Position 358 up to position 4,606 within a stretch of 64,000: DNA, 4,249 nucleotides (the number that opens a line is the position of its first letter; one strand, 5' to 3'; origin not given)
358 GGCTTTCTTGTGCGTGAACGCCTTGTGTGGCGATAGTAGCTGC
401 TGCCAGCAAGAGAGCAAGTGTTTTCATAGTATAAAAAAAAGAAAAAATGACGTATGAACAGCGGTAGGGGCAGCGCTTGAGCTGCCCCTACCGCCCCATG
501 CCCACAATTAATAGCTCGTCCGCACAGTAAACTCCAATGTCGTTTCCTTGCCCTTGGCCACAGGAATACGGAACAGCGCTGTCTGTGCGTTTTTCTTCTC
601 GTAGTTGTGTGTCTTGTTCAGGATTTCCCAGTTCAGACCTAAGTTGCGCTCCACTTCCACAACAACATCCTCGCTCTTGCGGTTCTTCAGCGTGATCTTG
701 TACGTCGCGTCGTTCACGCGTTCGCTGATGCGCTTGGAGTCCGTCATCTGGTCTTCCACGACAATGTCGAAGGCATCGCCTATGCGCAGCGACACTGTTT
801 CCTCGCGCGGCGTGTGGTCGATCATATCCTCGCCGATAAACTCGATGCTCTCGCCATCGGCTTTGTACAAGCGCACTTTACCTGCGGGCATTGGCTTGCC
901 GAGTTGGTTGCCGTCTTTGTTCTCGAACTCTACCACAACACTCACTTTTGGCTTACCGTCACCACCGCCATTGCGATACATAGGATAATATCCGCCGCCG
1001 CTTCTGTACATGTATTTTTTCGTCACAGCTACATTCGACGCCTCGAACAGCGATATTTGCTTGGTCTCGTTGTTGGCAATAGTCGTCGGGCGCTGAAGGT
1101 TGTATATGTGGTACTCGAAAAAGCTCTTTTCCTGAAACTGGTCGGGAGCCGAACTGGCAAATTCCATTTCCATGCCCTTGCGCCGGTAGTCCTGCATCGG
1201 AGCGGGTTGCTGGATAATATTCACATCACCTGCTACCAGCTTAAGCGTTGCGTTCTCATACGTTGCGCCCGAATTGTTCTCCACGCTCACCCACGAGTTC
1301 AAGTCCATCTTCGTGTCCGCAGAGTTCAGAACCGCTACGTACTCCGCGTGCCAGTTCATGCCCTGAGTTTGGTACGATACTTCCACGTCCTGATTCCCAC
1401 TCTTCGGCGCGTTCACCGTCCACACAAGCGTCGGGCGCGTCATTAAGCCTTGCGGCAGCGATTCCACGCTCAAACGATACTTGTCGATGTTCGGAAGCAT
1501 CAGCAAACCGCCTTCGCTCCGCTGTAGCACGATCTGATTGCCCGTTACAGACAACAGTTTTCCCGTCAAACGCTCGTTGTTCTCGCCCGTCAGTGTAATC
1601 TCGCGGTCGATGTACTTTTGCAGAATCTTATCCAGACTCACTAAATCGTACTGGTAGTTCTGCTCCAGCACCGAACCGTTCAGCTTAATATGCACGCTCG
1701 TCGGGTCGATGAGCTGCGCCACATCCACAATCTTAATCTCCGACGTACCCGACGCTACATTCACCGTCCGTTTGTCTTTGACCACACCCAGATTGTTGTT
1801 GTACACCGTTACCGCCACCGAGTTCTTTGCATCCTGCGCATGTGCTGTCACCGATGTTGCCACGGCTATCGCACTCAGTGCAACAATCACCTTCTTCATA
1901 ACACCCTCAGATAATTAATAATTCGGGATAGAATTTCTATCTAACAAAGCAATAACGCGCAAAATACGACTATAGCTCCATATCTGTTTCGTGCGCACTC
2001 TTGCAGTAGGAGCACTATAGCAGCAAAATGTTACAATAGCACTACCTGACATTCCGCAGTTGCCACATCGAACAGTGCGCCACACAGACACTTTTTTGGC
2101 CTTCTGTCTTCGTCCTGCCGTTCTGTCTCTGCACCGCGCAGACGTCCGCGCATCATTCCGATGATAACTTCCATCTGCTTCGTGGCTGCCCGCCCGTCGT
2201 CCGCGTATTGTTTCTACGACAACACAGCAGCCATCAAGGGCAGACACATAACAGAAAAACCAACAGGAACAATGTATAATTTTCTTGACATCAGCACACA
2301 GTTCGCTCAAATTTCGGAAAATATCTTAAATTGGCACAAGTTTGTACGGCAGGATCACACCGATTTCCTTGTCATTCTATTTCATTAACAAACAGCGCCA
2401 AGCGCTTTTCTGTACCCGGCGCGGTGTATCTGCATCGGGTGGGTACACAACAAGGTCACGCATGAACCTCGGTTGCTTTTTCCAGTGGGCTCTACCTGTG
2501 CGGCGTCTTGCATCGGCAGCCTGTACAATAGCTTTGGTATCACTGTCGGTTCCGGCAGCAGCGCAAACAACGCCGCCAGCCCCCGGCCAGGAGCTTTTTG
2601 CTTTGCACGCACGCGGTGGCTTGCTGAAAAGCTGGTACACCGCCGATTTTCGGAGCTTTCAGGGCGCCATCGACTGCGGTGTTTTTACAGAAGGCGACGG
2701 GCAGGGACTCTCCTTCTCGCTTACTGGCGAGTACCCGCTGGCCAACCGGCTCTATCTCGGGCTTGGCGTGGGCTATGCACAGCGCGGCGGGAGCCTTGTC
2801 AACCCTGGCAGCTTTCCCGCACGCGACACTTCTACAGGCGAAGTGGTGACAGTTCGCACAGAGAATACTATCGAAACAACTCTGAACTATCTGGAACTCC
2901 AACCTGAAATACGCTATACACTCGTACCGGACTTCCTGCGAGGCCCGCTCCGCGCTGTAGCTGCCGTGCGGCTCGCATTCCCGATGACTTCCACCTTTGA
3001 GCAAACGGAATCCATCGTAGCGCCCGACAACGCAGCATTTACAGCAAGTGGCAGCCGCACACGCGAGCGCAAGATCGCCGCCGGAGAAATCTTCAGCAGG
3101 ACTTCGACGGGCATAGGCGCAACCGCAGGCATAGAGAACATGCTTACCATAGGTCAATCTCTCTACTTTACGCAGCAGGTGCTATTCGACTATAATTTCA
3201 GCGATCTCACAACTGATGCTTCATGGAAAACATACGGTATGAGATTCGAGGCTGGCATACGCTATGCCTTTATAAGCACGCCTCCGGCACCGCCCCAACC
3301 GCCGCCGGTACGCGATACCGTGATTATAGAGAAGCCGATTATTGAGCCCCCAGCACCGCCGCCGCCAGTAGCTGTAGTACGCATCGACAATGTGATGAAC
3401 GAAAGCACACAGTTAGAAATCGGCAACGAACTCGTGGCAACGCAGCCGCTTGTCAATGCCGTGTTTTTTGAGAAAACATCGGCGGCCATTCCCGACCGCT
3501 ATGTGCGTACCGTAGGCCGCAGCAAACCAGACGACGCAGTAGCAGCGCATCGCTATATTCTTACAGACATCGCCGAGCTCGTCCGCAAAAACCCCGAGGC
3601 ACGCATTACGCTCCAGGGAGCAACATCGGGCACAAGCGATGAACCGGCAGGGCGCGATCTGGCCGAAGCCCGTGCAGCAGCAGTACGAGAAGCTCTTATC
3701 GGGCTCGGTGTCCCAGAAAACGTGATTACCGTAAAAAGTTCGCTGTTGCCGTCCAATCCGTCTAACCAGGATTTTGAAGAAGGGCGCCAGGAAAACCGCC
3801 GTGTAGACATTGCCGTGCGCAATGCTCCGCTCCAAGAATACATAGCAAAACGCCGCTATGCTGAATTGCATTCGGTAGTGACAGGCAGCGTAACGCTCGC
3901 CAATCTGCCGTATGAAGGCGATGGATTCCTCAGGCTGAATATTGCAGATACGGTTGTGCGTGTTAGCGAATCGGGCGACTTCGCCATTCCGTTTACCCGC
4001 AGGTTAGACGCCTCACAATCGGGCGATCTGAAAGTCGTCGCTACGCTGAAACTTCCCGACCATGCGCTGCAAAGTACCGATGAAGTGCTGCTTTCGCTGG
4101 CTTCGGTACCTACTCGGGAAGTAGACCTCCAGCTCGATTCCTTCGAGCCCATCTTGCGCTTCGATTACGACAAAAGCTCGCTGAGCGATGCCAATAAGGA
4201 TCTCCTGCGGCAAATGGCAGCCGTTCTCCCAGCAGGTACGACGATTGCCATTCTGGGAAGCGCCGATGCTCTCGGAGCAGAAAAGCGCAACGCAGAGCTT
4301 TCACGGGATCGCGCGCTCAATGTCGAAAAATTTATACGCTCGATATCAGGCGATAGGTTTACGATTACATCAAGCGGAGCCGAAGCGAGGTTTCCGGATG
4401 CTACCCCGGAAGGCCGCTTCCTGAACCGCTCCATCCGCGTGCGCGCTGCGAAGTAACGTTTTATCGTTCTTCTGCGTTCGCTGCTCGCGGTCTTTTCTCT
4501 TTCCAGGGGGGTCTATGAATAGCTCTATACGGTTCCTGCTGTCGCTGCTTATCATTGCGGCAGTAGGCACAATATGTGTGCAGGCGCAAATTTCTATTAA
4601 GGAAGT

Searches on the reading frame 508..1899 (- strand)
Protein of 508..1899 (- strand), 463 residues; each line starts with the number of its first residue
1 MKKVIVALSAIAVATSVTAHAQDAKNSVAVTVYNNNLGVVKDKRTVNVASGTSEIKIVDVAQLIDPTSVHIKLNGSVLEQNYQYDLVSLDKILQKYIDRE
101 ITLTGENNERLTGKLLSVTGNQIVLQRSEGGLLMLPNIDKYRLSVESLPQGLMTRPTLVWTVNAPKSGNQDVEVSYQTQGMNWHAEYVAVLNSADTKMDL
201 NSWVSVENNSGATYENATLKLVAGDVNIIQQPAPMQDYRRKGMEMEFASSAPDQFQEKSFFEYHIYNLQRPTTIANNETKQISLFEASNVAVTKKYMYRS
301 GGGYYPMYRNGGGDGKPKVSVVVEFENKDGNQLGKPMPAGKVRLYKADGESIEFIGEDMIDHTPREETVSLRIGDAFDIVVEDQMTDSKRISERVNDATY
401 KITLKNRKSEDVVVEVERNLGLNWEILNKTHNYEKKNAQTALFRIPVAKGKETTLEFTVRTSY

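Call 51: search_protein_families(library=pfam, proteins=[window:508-1899:-], max_evalue=0.00001)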
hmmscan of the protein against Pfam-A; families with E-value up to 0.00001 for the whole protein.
window:508-1899:- (463 aa): 1 family
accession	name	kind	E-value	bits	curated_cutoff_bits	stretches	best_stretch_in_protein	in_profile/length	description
PF13598.12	DUF4139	-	6.1e-12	46.1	31.8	1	172-463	1-203/205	Domain of unknown function (DUF4139)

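Call 80: find_encoding_contigs(protein=window:508-1899:-, flank=10000, max_places=1)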
Protein window:508-1899:- (463 aa): no gene with exactly this product is on record in the collection.

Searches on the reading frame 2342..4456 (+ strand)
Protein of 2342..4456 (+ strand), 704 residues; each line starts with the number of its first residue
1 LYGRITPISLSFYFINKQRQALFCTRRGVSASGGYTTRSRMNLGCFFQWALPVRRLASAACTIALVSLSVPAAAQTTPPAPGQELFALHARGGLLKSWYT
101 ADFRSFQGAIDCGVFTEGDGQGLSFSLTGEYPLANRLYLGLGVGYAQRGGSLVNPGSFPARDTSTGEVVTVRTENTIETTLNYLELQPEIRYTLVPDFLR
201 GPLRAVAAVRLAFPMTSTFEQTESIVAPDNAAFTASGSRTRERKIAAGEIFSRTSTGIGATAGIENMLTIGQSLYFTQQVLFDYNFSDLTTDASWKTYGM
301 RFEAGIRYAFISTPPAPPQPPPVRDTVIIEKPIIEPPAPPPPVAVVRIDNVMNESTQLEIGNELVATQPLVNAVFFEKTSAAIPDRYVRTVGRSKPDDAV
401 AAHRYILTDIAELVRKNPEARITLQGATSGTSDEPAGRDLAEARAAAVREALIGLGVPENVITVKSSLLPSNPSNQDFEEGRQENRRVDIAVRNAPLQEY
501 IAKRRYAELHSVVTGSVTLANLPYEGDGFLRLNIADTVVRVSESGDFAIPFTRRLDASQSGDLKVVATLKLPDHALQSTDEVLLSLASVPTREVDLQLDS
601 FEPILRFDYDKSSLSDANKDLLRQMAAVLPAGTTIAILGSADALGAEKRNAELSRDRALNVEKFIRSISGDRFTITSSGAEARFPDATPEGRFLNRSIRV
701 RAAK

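Call 51: search_protein_families(library=pfam, proteins=[window:2342-4456:+], max_evalue=0.00001)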
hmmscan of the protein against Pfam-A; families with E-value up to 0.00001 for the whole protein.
window:2342-4456:+ (704 aa): 1 family
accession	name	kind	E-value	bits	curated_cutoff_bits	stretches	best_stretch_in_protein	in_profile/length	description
PF00691.25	OmpA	-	8.6e-19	68.1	27.2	2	402-483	12-95/98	OmpA family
